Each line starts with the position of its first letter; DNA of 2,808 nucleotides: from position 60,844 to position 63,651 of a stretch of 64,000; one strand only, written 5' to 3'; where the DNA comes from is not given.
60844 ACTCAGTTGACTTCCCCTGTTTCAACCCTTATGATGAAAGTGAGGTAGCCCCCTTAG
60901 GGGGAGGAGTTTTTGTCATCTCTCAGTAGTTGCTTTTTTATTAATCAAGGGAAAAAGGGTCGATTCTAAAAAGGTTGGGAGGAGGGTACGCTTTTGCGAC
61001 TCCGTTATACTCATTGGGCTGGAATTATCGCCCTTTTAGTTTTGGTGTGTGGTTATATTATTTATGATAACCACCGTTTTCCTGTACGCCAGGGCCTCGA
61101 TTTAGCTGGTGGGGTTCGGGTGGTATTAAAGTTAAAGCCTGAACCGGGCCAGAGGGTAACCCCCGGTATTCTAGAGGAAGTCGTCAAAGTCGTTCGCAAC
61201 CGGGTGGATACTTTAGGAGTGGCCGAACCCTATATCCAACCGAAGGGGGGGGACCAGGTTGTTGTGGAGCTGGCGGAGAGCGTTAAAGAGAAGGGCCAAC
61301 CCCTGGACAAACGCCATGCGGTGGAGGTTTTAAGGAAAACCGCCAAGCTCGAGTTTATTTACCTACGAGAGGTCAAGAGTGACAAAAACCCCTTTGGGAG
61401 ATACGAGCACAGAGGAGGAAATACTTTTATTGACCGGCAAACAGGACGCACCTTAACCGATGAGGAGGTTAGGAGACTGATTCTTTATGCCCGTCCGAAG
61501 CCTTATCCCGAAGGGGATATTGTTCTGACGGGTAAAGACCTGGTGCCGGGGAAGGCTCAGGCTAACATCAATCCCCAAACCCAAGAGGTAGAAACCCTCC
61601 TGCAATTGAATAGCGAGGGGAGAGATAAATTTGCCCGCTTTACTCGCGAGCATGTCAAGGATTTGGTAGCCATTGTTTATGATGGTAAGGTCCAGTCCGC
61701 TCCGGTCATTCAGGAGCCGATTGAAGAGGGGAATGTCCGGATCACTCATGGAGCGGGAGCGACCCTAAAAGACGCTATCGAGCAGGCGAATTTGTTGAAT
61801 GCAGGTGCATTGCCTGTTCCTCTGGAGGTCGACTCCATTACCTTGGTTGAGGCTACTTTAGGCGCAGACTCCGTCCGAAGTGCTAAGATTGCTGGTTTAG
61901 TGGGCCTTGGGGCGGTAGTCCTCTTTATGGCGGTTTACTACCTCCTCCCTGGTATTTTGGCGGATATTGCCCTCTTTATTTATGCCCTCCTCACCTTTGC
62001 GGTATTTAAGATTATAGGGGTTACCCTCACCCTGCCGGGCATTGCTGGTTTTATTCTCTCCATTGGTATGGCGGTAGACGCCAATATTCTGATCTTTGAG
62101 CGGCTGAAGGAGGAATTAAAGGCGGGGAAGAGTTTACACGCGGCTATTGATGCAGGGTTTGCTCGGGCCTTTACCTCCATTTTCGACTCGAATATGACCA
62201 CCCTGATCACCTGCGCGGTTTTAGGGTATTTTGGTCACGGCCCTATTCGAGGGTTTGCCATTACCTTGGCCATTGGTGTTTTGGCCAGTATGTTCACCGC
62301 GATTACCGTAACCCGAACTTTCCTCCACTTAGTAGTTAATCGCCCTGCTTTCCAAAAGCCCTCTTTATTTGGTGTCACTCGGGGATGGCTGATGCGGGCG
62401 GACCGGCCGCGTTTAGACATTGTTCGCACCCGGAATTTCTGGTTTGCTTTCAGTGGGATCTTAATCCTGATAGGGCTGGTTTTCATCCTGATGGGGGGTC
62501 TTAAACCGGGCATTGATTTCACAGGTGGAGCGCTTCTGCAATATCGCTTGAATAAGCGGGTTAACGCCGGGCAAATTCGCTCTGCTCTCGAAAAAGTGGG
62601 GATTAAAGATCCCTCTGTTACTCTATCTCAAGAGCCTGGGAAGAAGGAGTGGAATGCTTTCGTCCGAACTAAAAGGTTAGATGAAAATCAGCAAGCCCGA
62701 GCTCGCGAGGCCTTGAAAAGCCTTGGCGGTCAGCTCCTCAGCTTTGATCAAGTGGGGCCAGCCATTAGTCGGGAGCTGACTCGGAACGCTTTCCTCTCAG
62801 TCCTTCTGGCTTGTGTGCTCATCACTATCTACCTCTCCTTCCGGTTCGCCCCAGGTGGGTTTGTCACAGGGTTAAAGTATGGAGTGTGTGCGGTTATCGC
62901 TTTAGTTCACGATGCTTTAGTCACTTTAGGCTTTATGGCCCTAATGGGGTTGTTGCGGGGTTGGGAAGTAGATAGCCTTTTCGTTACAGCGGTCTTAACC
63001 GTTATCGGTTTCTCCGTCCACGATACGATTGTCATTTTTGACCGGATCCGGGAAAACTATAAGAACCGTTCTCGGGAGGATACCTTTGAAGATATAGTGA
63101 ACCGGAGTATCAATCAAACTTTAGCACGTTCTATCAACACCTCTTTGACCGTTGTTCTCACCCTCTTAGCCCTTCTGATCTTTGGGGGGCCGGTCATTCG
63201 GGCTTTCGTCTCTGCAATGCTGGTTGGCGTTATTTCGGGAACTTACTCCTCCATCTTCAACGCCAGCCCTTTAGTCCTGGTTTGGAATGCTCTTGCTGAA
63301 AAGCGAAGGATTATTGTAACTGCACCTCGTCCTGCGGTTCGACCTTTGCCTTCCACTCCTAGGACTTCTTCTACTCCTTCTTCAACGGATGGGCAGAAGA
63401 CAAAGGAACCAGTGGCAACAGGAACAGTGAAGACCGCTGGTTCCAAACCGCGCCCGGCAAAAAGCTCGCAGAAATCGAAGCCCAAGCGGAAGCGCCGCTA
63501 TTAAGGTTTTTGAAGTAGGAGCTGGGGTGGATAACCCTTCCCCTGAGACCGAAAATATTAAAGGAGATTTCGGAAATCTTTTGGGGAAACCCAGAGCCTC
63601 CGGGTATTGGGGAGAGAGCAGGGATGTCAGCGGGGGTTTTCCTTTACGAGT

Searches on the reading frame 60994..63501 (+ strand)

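Call 92: search_protein_families(library=pfam, proteins=[window:60994-63501:+], max_evalue=0.00001)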
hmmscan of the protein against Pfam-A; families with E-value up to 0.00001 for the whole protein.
window:60994-63501:+ (836 aa): 5 families
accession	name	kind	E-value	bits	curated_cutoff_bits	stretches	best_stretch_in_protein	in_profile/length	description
PF02355.23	SecD_SecF_C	-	5.2e-69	231.9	20.5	2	580-765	14-187/189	Protein export membrane protein SecD/SecF, C-terminal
PF22599.2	SecDF_P1_head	-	1.6e-21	76.8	27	1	175-275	18-114/114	SecDF, P1 head subdomain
PF21760.3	SecD_1st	-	1.5e-15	56.8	27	1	61-122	2-56/60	Protein translocase subunit SecDF, P1 domain, N-terminal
PF03176.21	MMPL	-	1.7e-12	47.4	20.5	1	312-465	160-319/333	MMPL family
PF07549.19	Sec_GG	-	3.3e-09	36.4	20.3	0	497-520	2-25/28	SecD/SecF GG Motif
